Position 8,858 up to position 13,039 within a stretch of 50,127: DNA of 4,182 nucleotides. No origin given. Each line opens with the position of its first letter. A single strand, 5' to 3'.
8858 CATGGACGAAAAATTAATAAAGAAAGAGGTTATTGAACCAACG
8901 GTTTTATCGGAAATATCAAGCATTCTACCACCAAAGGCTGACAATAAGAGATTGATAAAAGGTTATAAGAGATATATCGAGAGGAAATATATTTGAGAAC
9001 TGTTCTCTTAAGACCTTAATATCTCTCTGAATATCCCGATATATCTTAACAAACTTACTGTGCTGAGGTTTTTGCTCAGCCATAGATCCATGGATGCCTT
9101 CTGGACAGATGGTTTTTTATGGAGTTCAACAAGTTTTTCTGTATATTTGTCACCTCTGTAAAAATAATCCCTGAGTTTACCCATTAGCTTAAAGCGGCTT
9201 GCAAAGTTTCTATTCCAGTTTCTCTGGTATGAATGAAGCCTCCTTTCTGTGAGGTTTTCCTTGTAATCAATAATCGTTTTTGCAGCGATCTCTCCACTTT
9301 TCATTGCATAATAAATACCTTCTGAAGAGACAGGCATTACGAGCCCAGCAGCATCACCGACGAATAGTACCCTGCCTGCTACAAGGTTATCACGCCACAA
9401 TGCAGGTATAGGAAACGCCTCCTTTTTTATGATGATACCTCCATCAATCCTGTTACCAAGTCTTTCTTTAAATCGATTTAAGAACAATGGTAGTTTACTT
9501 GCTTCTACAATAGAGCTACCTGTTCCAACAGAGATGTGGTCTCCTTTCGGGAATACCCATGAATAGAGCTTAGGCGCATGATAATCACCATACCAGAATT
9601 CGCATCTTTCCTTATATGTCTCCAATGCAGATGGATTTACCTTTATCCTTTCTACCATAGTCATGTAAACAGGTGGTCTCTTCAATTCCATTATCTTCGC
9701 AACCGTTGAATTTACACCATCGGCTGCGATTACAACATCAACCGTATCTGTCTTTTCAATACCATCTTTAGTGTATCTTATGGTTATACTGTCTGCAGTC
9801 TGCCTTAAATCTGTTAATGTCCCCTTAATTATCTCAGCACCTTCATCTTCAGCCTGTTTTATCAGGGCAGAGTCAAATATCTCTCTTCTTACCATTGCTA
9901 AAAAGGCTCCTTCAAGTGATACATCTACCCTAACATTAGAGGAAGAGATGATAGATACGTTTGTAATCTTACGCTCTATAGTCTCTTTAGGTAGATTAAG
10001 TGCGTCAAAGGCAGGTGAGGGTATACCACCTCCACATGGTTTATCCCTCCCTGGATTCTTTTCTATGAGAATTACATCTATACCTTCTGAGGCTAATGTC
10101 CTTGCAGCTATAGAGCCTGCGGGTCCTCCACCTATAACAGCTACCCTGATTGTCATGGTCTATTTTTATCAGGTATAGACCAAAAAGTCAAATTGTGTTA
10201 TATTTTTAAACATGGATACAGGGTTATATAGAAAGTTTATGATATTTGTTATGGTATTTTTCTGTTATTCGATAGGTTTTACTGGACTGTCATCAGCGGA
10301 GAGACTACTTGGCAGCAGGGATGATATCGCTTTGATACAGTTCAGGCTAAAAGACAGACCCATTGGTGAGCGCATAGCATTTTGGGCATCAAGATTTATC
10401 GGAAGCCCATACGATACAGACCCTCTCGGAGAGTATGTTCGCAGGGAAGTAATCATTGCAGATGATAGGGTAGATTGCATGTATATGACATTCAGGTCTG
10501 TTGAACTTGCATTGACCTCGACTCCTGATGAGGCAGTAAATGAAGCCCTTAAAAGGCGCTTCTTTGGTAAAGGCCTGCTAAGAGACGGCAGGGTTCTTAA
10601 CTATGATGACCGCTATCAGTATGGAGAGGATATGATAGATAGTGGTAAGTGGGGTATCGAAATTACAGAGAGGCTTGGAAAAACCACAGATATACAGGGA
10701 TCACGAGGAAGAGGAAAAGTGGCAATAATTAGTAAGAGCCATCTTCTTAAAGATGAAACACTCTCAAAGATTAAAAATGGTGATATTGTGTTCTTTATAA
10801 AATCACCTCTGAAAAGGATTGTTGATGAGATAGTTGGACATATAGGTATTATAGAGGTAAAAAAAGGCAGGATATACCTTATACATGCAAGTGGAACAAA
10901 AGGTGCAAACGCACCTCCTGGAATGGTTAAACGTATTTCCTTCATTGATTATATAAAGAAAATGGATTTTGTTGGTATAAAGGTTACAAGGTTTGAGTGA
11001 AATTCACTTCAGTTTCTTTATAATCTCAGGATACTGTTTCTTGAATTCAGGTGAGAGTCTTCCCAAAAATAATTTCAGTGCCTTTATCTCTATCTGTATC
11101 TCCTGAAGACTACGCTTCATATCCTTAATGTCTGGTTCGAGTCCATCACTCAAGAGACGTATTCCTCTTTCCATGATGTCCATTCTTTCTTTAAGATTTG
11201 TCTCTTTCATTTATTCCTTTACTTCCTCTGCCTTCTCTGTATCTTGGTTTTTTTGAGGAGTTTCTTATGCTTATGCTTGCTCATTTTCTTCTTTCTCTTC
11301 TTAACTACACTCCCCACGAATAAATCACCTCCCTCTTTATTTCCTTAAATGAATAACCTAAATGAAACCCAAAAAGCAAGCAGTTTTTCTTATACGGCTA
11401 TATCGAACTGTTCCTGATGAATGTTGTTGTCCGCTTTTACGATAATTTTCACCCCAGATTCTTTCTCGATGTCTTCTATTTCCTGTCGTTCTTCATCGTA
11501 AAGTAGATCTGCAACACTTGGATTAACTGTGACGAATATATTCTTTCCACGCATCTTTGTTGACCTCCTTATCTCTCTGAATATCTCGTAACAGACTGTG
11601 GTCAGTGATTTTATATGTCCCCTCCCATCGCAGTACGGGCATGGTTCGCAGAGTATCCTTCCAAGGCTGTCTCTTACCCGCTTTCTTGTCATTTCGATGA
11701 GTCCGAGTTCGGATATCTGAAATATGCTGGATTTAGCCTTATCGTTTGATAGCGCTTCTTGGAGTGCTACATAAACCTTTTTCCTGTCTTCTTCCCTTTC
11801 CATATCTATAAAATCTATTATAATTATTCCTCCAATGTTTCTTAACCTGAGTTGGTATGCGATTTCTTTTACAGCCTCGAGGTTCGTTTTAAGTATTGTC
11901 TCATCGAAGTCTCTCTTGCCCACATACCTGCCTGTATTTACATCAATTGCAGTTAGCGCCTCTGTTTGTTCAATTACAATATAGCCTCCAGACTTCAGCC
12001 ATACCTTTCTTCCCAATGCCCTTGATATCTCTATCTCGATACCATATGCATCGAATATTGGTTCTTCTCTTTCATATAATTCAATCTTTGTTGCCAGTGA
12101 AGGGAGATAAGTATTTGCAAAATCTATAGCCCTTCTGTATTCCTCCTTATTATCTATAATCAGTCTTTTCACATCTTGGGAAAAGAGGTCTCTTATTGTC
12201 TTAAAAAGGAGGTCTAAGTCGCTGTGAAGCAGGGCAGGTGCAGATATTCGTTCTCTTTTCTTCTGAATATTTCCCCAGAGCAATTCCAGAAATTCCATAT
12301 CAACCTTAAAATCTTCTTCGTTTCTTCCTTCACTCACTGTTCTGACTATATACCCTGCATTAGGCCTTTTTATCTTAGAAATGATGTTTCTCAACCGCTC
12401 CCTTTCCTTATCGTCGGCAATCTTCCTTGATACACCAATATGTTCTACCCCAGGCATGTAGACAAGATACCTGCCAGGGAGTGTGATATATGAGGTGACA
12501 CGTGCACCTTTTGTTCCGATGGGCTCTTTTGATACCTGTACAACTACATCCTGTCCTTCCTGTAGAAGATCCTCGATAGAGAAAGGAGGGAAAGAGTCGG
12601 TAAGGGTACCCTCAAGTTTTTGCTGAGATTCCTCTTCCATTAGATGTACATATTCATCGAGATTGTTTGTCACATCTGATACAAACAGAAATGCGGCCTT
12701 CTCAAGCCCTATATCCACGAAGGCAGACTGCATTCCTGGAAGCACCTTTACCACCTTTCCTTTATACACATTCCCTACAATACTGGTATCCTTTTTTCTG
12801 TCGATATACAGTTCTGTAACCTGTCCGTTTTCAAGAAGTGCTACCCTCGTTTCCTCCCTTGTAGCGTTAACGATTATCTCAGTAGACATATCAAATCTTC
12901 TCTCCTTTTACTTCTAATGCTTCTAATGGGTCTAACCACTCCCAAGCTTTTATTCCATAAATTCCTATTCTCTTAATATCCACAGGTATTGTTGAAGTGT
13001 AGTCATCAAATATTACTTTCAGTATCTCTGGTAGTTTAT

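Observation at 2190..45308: A dispersed 7-nt-periodic repeat family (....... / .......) sits inside conserved genes without breaking any reading frame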

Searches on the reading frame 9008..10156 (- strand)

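Call 49: search_protein_families(library=pfam, proteins=[window:9008-10156:-], max_evalue=0.00001)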
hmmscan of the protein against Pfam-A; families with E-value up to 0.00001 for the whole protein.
window:9008-10156:- (382 aa): 5 families
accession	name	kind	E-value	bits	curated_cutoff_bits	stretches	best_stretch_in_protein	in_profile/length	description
PF01494.25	FAD_binding_3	-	3.4e-20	73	22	1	4-312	3-336/349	FAD binding domain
PF01266.30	DAO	-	5.1e-12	46.4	27.9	0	4-35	1-32/353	FAD dependent oxidoreductase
PF07992.20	Pyr_redox_2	-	2.1e-09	37.6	26.1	1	4-155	2-116/291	Pyridine nucleotide-disulphide oxidoreductase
PF22578.2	GGR_cat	-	7.6e-06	26.2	27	0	180-233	15-71/88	Geranylgeranyl reductase catalytic domain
PF04820.20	Trp_halogenase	-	9e-06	25.2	21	0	4-34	1-35/458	Tryptophan halogenase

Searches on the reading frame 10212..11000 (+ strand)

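Call 49: search_protein_families(library=pfam, proteins=[window:10212-11000:+], max_evalue=0.00001)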
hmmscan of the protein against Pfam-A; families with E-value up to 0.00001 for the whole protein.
window:10212-11000:+ (262 aa): 1 family
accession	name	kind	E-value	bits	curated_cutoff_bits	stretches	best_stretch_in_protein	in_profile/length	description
PF07313.18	AmiA-like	-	1.1e-08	35.3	27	0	173-252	130-200/202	N-acetylmuramoyl-L-alanine amidase-like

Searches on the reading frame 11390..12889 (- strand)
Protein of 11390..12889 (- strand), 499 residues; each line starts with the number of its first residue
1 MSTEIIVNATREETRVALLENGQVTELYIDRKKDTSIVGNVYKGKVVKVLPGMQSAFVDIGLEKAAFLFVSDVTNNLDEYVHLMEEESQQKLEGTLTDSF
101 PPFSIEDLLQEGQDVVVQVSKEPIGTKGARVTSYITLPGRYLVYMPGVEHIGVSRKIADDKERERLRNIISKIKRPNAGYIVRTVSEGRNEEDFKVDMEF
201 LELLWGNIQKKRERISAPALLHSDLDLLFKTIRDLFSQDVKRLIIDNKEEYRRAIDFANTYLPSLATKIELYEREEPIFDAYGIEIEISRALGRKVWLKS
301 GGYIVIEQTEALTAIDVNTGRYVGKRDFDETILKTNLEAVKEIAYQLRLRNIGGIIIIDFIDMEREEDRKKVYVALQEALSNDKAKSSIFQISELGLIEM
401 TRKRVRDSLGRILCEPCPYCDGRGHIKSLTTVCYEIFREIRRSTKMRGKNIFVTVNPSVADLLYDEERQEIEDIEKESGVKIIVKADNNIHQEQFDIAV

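Call 49: search_protein_families(library=pfam, proteins=[window:11390-12889:-], max_evalue=0.00001)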
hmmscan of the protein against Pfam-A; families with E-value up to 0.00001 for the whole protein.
window:11390-12889:- (499 aa): 2 families
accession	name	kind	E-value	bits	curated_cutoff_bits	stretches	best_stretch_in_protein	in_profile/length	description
PF10150.14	RNase_E_G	-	5.5e-109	364.2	25.5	1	136-405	1-270/270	Ribonuclease E/G family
PF20833.2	RNase_E_G_Thio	-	2.4e-16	60.1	26.8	1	416-497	1-83/86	RNase E/G, Thioredoxin-like domain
